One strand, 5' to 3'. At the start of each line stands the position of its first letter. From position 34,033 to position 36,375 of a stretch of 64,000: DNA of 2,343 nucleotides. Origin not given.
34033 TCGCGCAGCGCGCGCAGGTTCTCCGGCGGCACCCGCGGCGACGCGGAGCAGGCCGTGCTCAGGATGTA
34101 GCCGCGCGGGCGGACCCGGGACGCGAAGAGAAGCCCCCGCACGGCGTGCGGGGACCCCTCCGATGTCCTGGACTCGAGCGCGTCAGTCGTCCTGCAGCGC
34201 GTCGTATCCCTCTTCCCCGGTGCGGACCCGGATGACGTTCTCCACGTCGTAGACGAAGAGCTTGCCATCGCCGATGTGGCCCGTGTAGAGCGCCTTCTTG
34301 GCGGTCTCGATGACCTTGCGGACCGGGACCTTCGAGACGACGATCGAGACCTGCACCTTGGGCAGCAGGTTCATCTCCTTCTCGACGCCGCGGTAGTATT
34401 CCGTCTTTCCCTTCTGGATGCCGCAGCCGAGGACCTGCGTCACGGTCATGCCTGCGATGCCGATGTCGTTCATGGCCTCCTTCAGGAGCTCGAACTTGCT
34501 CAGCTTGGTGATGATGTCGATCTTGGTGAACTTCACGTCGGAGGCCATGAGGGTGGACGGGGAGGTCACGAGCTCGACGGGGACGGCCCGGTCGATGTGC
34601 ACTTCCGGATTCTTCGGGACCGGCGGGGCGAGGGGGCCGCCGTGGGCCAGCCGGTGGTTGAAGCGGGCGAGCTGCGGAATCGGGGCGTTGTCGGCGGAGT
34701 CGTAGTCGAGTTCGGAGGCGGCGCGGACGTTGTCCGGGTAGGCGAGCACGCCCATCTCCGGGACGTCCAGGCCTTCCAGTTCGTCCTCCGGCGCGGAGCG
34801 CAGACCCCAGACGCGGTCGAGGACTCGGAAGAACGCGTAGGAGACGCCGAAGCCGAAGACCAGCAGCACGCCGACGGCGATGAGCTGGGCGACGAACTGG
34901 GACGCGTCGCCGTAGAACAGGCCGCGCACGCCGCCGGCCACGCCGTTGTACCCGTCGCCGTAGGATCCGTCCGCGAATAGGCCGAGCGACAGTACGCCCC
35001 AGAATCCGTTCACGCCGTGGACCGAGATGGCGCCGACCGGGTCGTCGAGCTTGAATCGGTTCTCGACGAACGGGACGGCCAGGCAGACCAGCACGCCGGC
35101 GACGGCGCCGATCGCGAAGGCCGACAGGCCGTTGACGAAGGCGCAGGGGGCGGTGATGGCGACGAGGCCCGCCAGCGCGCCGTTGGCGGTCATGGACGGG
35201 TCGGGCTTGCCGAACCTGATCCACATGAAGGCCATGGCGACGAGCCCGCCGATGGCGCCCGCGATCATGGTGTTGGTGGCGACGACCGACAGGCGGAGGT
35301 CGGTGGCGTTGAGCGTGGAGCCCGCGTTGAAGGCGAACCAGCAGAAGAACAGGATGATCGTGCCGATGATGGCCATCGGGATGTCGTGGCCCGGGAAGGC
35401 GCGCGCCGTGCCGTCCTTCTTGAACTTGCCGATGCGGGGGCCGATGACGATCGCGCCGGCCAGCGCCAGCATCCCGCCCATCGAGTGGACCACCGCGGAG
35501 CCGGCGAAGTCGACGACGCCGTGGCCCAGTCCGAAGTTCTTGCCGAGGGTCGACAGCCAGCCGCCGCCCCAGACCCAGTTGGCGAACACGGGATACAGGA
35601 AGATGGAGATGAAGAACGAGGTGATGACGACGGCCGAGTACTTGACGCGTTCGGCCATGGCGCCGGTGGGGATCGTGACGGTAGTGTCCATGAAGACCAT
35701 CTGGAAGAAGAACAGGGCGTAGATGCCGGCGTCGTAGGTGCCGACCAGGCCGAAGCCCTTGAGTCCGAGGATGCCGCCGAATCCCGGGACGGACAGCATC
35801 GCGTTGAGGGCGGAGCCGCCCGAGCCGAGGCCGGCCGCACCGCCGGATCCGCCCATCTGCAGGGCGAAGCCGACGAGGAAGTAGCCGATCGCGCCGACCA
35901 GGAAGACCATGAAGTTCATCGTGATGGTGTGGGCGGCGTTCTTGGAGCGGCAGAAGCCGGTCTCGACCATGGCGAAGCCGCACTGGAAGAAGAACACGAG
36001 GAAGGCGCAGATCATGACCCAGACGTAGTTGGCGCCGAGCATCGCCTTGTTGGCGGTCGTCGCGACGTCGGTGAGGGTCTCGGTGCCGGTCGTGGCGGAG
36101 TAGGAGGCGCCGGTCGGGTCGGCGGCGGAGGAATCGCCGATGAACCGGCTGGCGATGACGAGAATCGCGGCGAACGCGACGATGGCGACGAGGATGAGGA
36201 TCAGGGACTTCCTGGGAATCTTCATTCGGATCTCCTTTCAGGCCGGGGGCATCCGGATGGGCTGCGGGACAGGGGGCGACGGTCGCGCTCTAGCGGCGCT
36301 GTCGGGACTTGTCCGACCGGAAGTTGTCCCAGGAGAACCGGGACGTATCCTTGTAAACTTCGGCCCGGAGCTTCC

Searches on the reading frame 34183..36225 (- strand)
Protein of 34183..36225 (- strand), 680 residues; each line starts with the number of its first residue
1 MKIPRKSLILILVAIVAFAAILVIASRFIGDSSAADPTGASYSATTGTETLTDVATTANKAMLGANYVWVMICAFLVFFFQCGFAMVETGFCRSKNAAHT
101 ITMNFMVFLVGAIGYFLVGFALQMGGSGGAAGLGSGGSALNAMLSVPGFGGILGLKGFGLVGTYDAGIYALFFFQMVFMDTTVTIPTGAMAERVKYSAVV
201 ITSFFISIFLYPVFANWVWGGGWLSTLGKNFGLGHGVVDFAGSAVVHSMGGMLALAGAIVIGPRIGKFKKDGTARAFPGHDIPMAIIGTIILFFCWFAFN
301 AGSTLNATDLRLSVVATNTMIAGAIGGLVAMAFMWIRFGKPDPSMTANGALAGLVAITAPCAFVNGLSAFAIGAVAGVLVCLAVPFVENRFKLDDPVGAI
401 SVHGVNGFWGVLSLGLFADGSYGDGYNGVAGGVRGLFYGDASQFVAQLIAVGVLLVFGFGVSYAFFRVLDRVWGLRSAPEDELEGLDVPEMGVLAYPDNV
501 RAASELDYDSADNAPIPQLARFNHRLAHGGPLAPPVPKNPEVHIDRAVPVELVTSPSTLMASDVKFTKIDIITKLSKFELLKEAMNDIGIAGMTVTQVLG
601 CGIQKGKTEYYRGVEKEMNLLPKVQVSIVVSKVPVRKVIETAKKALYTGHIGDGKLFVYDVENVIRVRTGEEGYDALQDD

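Call 84: search_protein_families(library=pfam, proteins=[window:34183-36225:-], max_evalue=0.00001)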
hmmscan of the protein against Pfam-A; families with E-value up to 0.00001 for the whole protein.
window:34183-36225:- (680 aa): 2 families
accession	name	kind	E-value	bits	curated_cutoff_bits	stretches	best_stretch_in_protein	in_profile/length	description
PF00909.26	Ammonium_transp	-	4.7e-108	361.9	23.2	1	68-496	1-399/399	Ammonium Transporter Family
PF00543.27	P-II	-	2.8e-23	82.6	25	1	567-671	2-102/102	Nitrogen regulatory protein P-II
